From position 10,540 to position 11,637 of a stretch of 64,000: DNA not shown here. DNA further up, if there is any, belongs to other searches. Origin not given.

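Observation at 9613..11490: Secreted GH43-like beta-propeller fused to six highly conserved 42-aa repeats (likely second propeller), encoded by near-identical 126-bp DNA repeats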

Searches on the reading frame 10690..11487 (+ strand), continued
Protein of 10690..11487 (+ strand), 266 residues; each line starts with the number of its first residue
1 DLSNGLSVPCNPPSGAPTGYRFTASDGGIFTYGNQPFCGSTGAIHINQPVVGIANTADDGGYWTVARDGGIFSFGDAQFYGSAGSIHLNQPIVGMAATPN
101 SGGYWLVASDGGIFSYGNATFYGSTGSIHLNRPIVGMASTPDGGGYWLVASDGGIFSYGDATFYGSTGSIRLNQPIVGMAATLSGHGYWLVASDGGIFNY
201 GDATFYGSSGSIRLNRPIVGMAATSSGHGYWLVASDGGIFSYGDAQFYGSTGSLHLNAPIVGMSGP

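Call 53: search_solved_structures(query=A3, max_evalue=10, show_alignments=3)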
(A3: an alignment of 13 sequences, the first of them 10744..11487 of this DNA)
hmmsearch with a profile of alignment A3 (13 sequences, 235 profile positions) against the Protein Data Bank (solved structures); distinct sequences matched with E-value up to 10: 6.
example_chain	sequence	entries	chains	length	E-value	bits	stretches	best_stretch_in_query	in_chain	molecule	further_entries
7mq8_LN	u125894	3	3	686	0.0012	21.2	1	119-183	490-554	U3 small nucleolar RNA-associated protein 4 homolog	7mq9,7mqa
4l1m_A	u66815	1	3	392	0.17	14.1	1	113-172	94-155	E3 ubiquitin-protein ligase HERC2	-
5tzn_F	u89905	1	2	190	0.2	13.9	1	161-230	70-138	Glycoprotein family protein m12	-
4r5o_A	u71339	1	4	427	0.2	13.9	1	147-182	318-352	Quinonprotein alcohol dehydrogenase-like protein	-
9vwe_E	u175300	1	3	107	0.53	12.5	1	186-227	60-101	2D10 light chain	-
3no0_A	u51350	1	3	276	0.94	11.7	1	30-82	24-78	DNA gyrase subunit A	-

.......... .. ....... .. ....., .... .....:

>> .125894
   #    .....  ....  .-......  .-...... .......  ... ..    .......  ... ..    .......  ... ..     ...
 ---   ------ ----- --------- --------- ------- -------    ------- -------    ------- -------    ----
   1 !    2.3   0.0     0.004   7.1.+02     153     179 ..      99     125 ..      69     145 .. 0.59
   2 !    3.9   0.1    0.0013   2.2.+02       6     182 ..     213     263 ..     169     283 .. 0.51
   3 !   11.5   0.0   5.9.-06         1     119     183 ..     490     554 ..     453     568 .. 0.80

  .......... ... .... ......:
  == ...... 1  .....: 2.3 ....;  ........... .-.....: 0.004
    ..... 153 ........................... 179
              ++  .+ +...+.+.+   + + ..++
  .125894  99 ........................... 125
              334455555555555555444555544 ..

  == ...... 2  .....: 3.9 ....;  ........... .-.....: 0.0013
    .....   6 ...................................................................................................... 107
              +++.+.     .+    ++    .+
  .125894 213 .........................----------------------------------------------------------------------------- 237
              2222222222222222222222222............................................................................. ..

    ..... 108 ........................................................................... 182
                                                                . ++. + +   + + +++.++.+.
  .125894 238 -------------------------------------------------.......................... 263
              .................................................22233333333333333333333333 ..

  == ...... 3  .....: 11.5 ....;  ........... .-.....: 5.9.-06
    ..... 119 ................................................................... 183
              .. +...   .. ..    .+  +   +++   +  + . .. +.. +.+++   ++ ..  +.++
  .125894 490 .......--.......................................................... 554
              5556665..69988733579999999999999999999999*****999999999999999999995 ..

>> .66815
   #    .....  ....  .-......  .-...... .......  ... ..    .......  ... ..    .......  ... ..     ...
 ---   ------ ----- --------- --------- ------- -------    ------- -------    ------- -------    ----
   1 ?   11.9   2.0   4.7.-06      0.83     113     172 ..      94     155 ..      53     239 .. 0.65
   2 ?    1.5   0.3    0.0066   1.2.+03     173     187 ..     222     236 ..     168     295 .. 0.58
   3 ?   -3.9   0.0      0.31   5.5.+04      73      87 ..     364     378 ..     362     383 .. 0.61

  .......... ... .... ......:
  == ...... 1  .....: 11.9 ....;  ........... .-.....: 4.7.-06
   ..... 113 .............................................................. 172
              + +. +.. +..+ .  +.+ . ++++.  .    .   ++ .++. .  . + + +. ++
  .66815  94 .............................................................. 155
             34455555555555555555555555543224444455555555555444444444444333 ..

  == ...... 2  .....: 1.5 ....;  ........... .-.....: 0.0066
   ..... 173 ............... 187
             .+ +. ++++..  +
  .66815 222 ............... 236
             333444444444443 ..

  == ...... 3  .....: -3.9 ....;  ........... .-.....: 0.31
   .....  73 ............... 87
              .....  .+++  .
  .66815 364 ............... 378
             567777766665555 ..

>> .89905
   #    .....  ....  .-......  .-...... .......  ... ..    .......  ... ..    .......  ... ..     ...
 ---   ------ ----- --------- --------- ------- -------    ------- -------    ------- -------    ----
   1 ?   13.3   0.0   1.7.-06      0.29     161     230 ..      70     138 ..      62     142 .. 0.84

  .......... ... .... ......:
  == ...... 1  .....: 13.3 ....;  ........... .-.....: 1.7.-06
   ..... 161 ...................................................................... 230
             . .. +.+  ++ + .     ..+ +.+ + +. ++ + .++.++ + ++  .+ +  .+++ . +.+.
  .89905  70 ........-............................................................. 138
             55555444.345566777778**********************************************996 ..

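Call 54: search_protein_families(library=pfam, alignment_id=A3, max_evalue=10)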
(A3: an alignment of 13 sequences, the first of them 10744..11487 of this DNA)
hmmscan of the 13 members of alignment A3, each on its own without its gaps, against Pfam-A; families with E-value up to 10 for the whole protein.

A. member 1, window:10744-11487:+ (248 aa): 12 families
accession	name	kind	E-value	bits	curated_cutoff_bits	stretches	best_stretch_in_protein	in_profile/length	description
PF02237.23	BPL_C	-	0.00012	22.3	21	1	153-185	9-45/48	Biotin protein ligase C terminal domain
PF18675.7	HepII_C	-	0.017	15.6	26.1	0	42-55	50-63/88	Heparinase II C-terminal domain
PF19076.6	CshA_repeat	-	0.032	15.3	27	0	38-70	53-85/103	Surface adhesin CshA repetitive domain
PF19135.5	DUF5818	-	0.037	14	27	0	124-138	7-21/57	Protein of unknown function (DUF5818)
PF06268.19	Fascin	-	0.14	12.8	23.1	0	40-58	41-59/108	Fascin domain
PF13338.12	AbiEi_4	-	0.16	12.6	25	0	215-227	7-19/49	Transcriptional regulator, AbiEi antitoxin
PF14686.12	fn3_3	-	0.18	12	24.4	0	26-56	9-39/75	Polysaccharide lyase family 4, domain II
PF04075.20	F420H2_quin_red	-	0.2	12.3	22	0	123-136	47-60/130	F420H(2)-dependent quinone reductase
PF23795.1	SH3_YKFC_2nd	-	0.25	11.7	27.4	0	121-138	40-57/57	YKFC SH3b2 domain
PF23374.1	Fn3_arc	-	0.48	11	28.9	0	25-51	39-63/78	Archaeal fibronectin-III type-like domain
PF01246.26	Ribosomal_L24e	-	0.71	10.6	27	0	166-182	15-31/66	Ribosomal protein L24e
PF18836.7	B_solenoid_ydck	-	7.6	7.2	30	0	98-107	4-13/17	YdcK Beta solenoid repeat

B. families by the number of members that match (of 13 scanned): 30 families (the first 25 are shown)
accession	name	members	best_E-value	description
PF01246.26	Ribosomal_L24e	11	0.00024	Ribosomal protein L24e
PF23795.1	SH3_YKFC_2nd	8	2.6e-05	YKFC SH3b2 domain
PF19135.5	DUF5818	8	0.00013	Protein of unknown function (DUF5818)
PF04075.20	F420H2_quin_red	7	1.2e-05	F420H(2)-dependent quinone reductase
PF24556.1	SH3_Myosin-XVIIIa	3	0.0005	Unconventional myosin-XVIIIa SH3 domain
PF16151.10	DUF4859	3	0.0045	Domain of unknown function (DUF4859)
PF22199.2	FKBP26_IF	3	0.092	FKBP26, IF domain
PF13338.12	AbiEi_4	3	0.16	Transcriptional regulator, AbiEi antitoxin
PF23163.1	CSD_RNase_II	2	2.7e-05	CSD-like barrel domain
PF02237.23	BPL_C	2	0.00012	Biotin protein ligase C terminal domain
PF18675.7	HepII_C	2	0.017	Heparinase II C-terminal domain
PF19076.6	CshA_repeat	2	0.032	Surface adhesin CshA repetitive domain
PF23374.1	Fn3_arc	2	0.14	Archaeal fibronectin-III type-like domain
PF14433.11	SUKH-3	1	0.001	SUKH-3 immunity protein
PF13540.12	RCC1_2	1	0.0011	Regulator of chromosome condensation (RCC1) repeat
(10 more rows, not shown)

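Call 55: list_cluster_members(proteins=[P0090, P0120, P0116, P0061, P0103, P0047, P0110, P0077, P0020, P0105])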
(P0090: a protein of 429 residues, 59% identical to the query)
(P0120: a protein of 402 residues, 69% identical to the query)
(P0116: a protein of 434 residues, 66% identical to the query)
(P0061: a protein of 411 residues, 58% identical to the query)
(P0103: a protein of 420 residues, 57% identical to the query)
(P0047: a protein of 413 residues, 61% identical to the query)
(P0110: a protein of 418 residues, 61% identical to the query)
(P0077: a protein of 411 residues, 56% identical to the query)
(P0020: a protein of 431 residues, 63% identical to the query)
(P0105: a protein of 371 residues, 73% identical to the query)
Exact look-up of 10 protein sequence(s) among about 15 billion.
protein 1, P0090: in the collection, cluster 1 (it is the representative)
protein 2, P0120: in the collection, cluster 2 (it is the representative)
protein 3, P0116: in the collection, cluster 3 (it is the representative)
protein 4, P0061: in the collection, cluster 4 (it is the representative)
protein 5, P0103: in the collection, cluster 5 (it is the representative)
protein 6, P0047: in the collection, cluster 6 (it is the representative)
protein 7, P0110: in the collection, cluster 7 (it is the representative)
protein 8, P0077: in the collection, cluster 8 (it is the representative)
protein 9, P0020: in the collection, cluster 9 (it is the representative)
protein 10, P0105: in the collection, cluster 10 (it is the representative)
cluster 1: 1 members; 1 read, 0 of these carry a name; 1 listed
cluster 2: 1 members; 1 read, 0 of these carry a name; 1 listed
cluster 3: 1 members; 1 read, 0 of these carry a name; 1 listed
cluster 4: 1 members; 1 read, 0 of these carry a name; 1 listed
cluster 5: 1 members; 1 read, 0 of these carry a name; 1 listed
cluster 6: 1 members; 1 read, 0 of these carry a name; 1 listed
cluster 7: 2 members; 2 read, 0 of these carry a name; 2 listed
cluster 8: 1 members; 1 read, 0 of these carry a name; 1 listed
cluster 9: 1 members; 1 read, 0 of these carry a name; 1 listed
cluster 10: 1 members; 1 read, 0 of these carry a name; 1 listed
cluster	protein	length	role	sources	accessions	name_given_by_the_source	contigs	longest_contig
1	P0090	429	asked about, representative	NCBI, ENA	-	-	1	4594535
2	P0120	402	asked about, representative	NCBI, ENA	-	-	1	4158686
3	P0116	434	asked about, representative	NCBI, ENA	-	-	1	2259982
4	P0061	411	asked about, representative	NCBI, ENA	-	-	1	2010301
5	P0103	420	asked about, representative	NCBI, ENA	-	-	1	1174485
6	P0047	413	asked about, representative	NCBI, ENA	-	-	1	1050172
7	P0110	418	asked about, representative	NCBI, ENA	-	-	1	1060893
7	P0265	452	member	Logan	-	-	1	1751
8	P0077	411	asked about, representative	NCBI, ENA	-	-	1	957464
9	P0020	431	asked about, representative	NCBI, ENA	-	-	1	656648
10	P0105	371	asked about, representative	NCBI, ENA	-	-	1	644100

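Call 61: find_encoding_contigs(protein=P0090, flank=4000, max_places=2)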
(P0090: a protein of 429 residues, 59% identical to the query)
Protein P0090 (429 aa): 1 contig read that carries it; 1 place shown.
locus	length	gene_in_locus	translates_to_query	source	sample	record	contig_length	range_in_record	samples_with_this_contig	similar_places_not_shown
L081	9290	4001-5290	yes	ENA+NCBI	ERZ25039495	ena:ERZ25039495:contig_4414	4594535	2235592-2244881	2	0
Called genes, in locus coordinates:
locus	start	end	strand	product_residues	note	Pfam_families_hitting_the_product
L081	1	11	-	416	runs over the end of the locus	PF09992:NAGPA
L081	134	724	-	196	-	PF03734:YkuD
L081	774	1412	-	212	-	PF17964:Big_10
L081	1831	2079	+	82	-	PF04545:Sigma70_r4, PF08281:Sigma70_r4_2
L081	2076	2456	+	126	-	-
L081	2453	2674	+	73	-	-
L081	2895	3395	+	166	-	-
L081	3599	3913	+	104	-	-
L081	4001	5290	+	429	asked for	PF01551:Peptidase_M23 (weak)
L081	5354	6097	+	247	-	PF16955:OFeT_1 (faint)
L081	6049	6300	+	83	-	-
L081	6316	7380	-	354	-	PF02540:NAD_synthase (faint), PF01171:ATP_bind_3 (weak), PF03054:tRNA_Me_trans (faint), PF00958:GMP_synt_C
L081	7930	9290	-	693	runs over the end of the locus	PF02922:CBM_48, PF00128:Alpha-amylase, PF21331:Isoamylase_C (weak)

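Call 62: find_encoding_contigs(protein=P0061, flank=4000, max_places=2)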
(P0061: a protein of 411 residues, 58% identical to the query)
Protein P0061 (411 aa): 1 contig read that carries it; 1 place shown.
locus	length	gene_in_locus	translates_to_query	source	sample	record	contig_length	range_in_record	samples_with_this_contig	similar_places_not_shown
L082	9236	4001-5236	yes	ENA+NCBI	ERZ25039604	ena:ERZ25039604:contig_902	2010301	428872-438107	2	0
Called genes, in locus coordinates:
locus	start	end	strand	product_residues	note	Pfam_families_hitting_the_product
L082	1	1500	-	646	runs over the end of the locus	PF00664:ABC_membrane, PF00005:ABC_tran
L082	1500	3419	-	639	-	PF00664:ABC_membrane, PF00005:ABC_tran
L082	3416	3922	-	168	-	PF12802:MarR_2, PF01047:MarR, PF13463:HTH_27 (weak), PF25213:HVO_A0261_N (faint)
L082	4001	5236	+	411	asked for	PF00877:NLPC_P60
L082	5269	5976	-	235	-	PF01061:ABC2_membrane, PF12698:ABC2_membrane_3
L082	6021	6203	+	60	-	-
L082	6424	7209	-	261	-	PF12679:ABC2_membrane_2 (weak), PF12698:ABC2_membrane_3, PF01061:ABC2_membrane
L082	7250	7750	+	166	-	-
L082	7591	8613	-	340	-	PF00005:ABC_tran, PF13304:AAA_21, PF13732:DrrA1-3_C (weak)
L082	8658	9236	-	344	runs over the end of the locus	PF00296:Bac_luciferase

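Call 71: find_homologous_proteins(query=P0087, max_evalue=1e-10)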
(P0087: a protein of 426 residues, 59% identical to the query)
Query P0087 (426 aa): 8000 proteins with E <= 1e-10 among 8000 candidates; the best 120 are listed.
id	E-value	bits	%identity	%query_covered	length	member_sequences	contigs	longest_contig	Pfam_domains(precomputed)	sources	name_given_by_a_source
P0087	5.3e-276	934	100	100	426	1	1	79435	PF01551.30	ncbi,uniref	ncbi:peptidoglycan DD-metalloendopeptidase family protein [Catellatospora methionotrophica]|uniref:p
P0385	8.3e-234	795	65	54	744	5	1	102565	PF13360.14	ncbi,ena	-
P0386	6.8e-212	722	66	54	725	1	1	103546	PF13360.14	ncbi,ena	-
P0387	1.1e-202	692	61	54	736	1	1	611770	PF13360.14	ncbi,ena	-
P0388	3.0e-193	661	64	56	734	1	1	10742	PF08486.16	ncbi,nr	ncbi:MAG TPA: SpoIID/LytB domain-containing protein, partial [Acidimicrobiia bacterium]|nr:SpoIID/Ly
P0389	5.9e-185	633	63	54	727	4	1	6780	PF13360.14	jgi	jgi:hypothetical protein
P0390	1.7e-183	629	70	96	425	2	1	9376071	PF01551.30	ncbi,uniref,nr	ncbi:Esterase [Actinoplanes friuliensis DSM 7358]|uniref:Esterase n=1 Tax=Actinoplanes friuliensis D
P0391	1.7e-180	619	70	98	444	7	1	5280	PF01551.30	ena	-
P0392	2.4e-178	612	66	54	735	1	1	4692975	PF13360.14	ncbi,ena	-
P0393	6.5e-172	590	61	61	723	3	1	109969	PF13360.14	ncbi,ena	-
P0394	2.1e-171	589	61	56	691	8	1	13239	PF07494.18,PF01436.28,PF08450.19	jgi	jgi:sugar lactone lactonase YvrE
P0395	2.2e-171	589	66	56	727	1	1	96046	PF13360.14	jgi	jgi:outer membrane protein assembly factor BamB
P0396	7.2e-171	587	64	59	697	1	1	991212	PF13360.14,PF13570.14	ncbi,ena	-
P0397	5.6e-170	584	65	54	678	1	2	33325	PF13418.13,PF24681.2,PF13415.13,PF24981.2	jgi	jgi:hypothetical protein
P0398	5.4e-167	574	59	60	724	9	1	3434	PF13360.14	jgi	-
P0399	5.2e-166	571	59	59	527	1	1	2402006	PF14344.13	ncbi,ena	-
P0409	1.2e-157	543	60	54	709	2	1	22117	PF26549.1,PF07676.19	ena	-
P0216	7.6e-155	534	-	-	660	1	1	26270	PF13540.13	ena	-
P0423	1.6e-152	527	57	57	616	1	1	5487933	PF13243.13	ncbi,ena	-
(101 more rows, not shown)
